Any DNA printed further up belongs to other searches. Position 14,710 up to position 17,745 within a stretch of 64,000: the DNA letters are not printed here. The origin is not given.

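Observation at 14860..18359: Self-contained lipid re-acylation machine: alpha/beta hydrolase translationally coupled (ATGA) to an AMP-binding–ACP–PlsC tri-domain protein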

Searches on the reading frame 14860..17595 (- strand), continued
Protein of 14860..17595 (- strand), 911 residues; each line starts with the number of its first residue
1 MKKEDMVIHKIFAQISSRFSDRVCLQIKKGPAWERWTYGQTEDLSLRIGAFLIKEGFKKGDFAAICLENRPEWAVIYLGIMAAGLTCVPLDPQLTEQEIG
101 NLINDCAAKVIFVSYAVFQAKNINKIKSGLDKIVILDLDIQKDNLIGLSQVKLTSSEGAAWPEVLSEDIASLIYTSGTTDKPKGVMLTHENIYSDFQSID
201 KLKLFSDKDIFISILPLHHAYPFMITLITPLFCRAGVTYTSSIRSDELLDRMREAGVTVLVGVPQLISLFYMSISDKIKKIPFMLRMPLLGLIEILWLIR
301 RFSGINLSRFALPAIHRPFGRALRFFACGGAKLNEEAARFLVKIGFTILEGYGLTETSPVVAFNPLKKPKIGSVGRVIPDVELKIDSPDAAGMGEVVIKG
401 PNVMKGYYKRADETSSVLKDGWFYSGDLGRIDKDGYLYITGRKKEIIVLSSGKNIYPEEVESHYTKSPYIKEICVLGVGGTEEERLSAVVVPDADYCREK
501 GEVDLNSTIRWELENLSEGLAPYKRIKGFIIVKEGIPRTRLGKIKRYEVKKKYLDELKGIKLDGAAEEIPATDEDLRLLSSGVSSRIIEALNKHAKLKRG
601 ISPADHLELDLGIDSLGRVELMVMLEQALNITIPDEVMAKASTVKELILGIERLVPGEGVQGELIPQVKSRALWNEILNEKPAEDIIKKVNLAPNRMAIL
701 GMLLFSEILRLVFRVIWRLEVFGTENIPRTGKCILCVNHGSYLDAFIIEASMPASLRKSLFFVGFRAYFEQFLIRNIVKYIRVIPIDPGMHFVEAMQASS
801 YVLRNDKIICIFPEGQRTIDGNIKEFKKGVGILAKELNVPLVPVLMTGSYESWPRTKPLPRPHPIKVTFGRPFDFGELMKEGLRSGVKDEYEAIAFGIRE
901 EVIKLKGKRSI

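Call 35: search_protein_families(library=pfam, proteins=[P0352, P0370, P0373, P0317, P0357, P0362, P0279], max_evalue=0.0001)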
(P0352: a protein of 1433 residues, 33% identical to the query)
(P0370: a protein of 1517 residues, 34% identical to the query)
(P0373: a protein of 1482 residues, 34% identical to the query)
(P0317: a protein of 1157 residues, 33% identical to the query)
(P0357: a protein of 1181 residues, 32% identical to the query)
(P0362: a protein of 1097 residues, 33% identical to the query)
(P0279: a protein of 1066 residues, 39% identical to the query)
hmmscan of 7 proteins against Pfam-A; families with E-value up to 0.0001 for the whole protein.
P0352 (1433 aa): 5 families
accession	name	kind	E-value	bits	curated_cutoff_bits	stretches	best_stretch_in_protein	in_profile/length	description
PF00501.34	AMP-binding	-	8.3e-77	259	29.9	1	546-940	4-384/384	AMP-binding enzyme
PF07993.18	NAD_binding_4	-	7.9e-61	205.9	20.1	1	1-334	12-258/258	Male sterility protein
PF01553.26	Acyltransferase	-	8.9e-24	84.2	23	1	1246-1374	2-131/132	Acyltransferase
PF03015.24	Sterile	-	4.9e-12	46.3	35.4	1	436-505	24-92/93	Male sterility protein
PF13193.12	AMP-binding_C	-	3e-09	38.1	24.5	1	991-1071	1-74/76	AMP-binding enzyme C-terminal domain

P0370 (1517 aa): 6 families
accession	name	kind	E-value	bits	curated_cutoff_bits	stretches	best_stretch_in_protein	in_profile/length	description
PF00501.34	AMP-binding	-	1.5e-73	248.3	29.9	1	609-1005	2-384/384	AMP-binding enzyme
PF07993.18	NAD_binding_4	-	7.6e-60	202.7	20.1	1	38-374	1-258/258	Male sterility protein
PF01553.26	Acyltransferase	-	1.1e-22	80.7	23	1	1324-1453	1-131/132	Acyltransferase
PF00550.31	PP-binding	-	3.9e-11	43.5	20.8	1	1188-1255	1-67/67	Phosphopantetheine attachment site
PF03015.24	Sterile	-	8.3e-11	42.3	35.4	1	459-547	4-91/93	Male sterility protein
PF01370.27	Epimerase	-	1.5e-07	31.6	20.9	1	37-203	2-127/240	NAD dependent epimerase/dehydratase family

P0373 (1482 aa): 7 families
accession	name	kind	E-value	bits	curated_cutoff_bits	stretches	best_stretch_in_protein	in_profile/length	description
PF00501.34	AMP-binding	-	7.9e-70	236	29.9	1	575-970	2-384/384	AMP-binding enzyme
PF07993.18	NAD_binding_4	-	1.2e-62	211.8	20.1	1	19-361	1-257/258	Male sterility protein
PF01553.26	Acyltransferase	-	2.3e-24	86.1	23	1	1276-1404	2-131/132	Acyltransferase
PF03015.24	Sterile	-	4.7e-14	52.8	35.4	1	453-536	9-91/93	Male sterility protein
PF13193.12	AMP-binding_C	-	2.5e-09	38.3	24.5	1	1021-1105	1-73/76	AMP-binding enzyme C-terminal domain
PF00550.31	PP-binding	-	2.5e-08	34.5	20.8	1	1143-1209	2-67/67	Phosphopantetheine attachment site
PF01370.27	Epimerase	-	1.5e-07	31.5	20.9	1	18-173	2-120/240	NAD dependent epimerase/dehydratase family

P0317 (1157 aa): 3 families
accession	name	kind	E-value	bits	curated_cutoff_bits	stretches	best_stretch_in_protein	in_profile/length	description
PF00501.34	AMP-binding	-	4e-150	500.3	29.9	2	608-992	4-384/384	AMP-binding enzyme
PF13193.12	AMP-binding_C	-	5.2e-14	53.4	24.5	1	1044-1116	1-62/76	AMP-binding enzyme C-terminal domain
PF23562.2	AMP-binding_C_3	-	1.1e-07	32.7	20.8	1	1031-1139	3-106/124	AMP-binding enzyme C-terminal domain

P0357 (1181 aa): 3 families
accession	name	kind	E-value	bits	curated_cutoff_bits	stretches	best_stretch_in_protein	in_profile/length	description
PF00501.34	AMP-binding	-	6.9e-133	443.6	29.9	2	625-1028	1-384/384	AMP-binding enzyme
PF23562.2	AMP-binding_C_3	-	1e-11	45.7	20.8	1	462-554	3-86/124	AMP-binding enzyme C-terminal domain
PF13193.12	AMP-binding_C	-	1.9e-08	35.5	24.5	1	475-565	1-76/76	AMP-binding enzyme C-terminal domain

P0362 (1097 aa): 6 families
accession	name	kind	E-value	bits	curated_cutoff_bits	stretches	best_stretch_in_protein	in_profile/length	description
PF00501.34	AMP-binding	-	6.9e-73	246.1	29.9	1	213-604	2-384/384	AMP-binding enzyme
PF01553.26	Acyltransferase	-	3.7e-24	85.5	23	1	912-1041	1-131/132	Acyltransferase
PF03015.24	Sterile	-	2.6e-13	50.4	35.4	1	116-177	32-92/93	Male sterility protein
PF00550.31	PP-binding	-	1.9e-11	44.5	20.8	1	786-852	1-66/67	Phosphopantetheine attachment site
PF13193.12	AMP-binding_C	-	8.8e-07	30.2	24.5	1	663-742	8-75/76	AMP-binding enzyme C-terminal domain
PF23562.2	AMP-binding_C_3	-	5.2e-05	24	20.8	0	641-749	2-108/124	AMP-binding enzyme C-terminal domain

P0279 (1066 aa): 3 families
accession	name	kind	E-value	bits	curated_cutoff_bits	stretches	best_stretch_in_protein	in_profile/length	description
PF00501.34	AMP-binding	-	2.8e-74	250.7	29.9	1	7-394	1-384/384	AMP-binding enzyme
PF00550.31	PP-binding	-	4.3e-24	85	20.8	3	587-641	17-67/67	Phosphopantetheine attachment site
PF01553.26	Acyltransferase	-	1.4e-18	67.4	23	1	880-1003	6-131/132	Acyltransferase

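Call 37: search_solved_structures(query=window:14860-17595:-, max_evalue=1e-10, show_alignments=0)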
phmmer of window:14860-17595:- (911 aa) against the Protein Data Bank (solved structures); distinct sequences matched with E-value up to 1e-10: 156 (the best 60 are shown).
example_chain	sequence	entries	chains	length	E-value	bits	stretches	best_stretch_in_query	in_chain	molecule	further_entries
4fuq_A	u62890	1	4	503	1.9e-55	191.4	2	322-555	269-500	Malonyl CoA synthetase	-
4fut_A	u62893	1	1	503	1.1e-54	188.8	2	321-555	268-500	Malonyl CoA synthetase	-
4gxq_A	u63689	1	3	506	1e-53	185.7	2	322-555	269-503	Malonyl CoA synthetase, Benzoate-CoA ligase Chimeric protein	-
4gxr_A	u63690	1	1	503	1.2e-53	185.4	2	322-555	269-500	Malonyl CoA synthetase, Benzoate-CoA ligase Chimeric protein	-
3r44_A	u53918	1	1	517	4.4e-44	153.8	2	322-553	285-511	fatty acyl CoA synthetase FADD13 (FATTY-ACYL-CoA SYNTHETASE)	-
8weu_A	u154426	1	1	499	3.3e-43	150.9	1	322-553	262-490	Fatty-acyl-CoA synthase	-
8wev_A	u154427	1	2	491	4.9e-43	150.3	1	322-553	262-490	Feruloyl-CoA Synthetase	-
5bsm_A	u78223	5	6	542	9.8e-43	149.3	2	347-553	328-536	4-coumarate--CoA ligase 2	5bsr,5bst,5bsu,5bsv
3a9u_A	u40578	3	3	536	1e-42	149.2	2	313-552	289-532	4-coumarate--CoA ligase | 4-coumarate:CoA ligase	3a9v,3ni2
5u95_A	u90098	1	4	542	1.1e-42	149.2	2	347-553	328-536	4-coumarate--CoA ligase 2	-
5bsw_A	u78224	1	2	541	3e-42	147.7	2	8-267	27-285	4-coumarate--CoA ligase 2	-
5ie0_A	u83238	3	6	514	5.9e-42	146.8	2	323-555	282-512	Oxalate--CoA ligase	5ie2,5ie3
3tsy_A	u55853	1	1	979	2.7e-41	144.5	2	347-555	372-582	Fusion Protein 4-coumarate--CoA ligase 1, Resveratrol synthase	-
6k4c_A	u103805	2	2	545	4.3e-40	140.6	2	323-550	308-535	Ancestral luciferase AncLamp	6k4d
8r2q_A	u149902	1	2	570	7.6e-40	139.8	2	323-553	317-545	Probable fatty-acid-CoA ligase FadD5 (Fatty-acid-CoA synthetase) (Fatty-acid-CoA synthase)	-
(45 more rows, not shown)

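Call 44: find_encoding_contigs(protein=P0066, flank=4000, max_places=1)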
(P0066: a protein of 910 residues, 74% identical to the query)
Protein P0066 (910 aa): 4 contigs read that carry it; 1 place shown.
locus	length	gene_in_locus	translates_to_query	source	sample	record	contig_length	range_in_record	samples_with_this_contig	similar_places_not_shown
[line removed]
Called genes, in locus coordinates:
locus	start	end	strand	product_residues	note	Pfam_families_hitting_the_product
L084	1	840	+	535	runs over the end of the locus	PF00989:PAS (weak), PF08448:PAS_4 (weak), PF13426:PAS_9 (faint), PF00989:PAS (weak), PF08448:PAS_4 (weak), PF00512:HisKA, PF02518:HATPase_c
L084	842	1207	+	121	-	PF00072:Response_reg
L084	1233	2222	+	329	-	PF00072:Response_reg, PF00990:GGDEF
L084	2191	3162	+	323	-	PF00072:Response_reg, PF00512:HisKA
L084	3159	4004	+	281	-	PF00512:HisKA, PF02518:HATPase_c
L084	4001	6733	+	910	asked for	PF00501:AMP-binding, PF23562:AMP-binding_C_3, PF13193:AMP-binding_C, PF00550:PP-binding, PF01553:Acyltransferase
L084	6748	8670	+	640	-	PF01553:Acyltransferase, PF00232:Glyco_hydro_1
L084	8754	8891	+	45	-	-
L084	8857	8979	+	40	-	-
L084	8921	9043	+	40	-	-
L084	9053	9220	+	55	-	PF13396:PLDc_N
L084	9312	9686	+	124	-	-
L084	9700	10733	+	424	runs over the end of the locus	-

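Call 45: find_encoding_contigs(protein=P0083, flank=4000, max_places=1)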
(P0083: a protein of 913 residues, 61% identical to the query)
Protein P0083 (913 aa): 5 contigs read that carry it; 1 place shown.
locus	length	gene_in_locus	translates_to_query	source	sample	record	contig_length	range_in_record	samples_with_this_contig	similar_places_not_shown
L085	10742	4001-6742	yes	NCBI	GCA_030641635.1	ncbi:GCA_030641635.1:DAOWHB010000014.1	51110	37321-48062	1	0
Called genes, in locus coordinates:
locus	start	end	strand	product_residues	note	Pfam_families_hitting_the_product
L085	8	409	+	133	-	PF00072:Response_reg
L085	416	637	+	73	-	-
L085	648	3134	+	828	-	PF00515:TPR_1, PF13371:TPR_9, PF13414:TPR_11, PF00515:TPR_1, PF13414:TPR_11, PF00515:TPR_1, PF13414:TPR_11, PF00515:TPR_1, +32 more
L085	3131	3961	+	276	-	PF00226:DnaJ, PF13371:TPR_9 (weak), PF00515:TPR_1 (weak), PF07719:TPR_2 (weak), PF13414:TPR_11 (weak), PF14559:TPR_19 (weak), PF00515:TPR_1, PF13181:TPR_8, +5 more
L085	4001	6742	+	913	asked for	PF00501:AMP-binding, PF23562:AMP-binding_C_3, PF00550:PP-binding (weak), PF01553:Acyltransferase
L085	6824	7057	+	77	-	-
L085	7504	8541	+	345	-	PF12974:Phosphonate-bd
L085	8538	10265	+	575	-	PF13188:PAS_8 (faint), PF00989:PAS, PF08448:PAS_4, PF13426:PAS_9, PF08447:PAS_3, PF07536:HWE_HK (weak), PF07568:HisKA_2, PF02518:HATPase_c, +1 more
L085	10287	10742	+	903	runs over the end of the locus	PF00072:Response_reg, PF00989:PAS, PF08448:PAS_4, PF13426:PAS_9, PF08447:PAS_3, PF00512:HisKA, PF02518:HATPase_c, PF00072:Response_reg, +1 more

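Call 46: find_encoding_contigs(protein=P0094, flank=4000, max_places=1)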
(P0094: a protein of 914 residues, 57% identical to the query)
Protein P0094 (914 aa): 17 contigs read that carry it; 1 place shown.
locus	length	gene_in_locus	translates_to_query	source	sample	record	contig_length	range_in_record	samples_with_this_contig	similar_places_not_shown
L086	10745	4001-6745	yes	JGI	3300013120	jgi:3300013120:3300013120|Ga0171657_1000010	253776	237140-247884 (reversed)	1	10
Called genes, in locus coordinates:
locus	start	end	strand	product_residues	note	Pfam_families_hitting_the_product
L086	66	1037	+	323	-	PF04389:Peptidase_M28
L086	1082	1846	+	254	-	PF01135:PCMT, PF00398:RrnaAD, PF13847:Methyltransf_31 (weak), PF08241:Methyltransf_11 (faint), PF13649:Methyltransf_25 (weak)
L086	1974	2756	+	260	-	PF00561:Abhydrolase_1, PF12146:Hydrolase_4, PF12697:Abhydrolase_6 (faint), PF00326:Peptidase_S9 (weak)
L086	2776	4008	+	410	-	PF00083:Sugar_tr (faint), PF07690:MFS_1, PF13347:MFS_2, PF12832:MFS_1_like, PF11700:ATG22, PF07690:MFS_1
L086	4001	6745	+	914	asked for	PF00501:AMP-binding, PF00550:PP-binding (weak), PF01553:Acyltransferase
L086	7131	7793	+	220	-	PF14512:TM1586_NiRdase (faint), PF00881:Nitroreductase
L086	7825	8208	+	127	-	-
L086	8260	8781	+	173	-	PF04893:Yip1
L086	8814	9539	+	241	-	PF01553:Acyltransferase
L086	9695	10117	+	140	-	PF00472:RF-1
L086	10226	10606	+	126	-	PF07238:PilZ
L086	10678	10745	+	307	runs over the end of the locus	PF12705:PDDEXK_1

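Call 47: find_encoding_contigs(protein=P0119, flank=4000, max_places=1)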
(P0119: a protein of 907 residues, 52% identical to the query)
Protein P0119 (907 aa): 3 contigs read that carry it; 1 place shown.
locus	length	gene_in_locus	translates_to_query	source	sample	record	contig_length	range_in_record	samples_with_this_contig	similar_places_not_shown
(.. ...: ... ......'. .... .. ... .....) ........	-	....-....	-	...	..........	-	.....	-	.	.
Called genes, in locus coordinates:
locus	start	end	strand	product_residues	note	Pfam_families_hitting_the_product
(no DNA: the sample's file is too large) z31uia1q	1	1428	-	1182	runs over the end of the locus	PF01855:POR_N, PF17147:PFOR_II, PF01558:POR, PF10371:EKR, PF00037:Fer4 (weak), PF12837:Fer4_6 (weak), PF12838:Fer4_7, PF02775:TPP_enzyme_C, +8 more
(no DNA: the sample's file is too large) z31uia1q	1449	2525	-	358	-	PF02812:ELFV_dehydrog_N, PF00208:ELFV_dehydrog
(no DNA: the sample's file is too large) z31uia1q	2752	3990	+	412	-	PF00083:Sugar_tr (faint), PF07690:MFS_1, PF12832:MFS_1_like, PF11700:ATG22, PF07690:MFS_1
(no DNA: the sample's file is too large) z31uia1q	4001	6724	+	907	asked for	PF00501:AMP-binding, PF00550:PP-binding, PF01553:Acyltransferase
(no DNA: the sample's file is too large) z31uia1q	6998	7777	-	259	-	PF14023:Bestrophin-like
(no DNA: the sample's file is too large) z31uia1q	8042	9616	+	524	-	PF00756:Esterase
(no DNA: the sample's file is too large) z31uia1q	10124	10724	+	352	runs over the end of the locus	PF08279:HTH_11 (faint), PF02518:HATPase_c (weak), PF14213:DUF4325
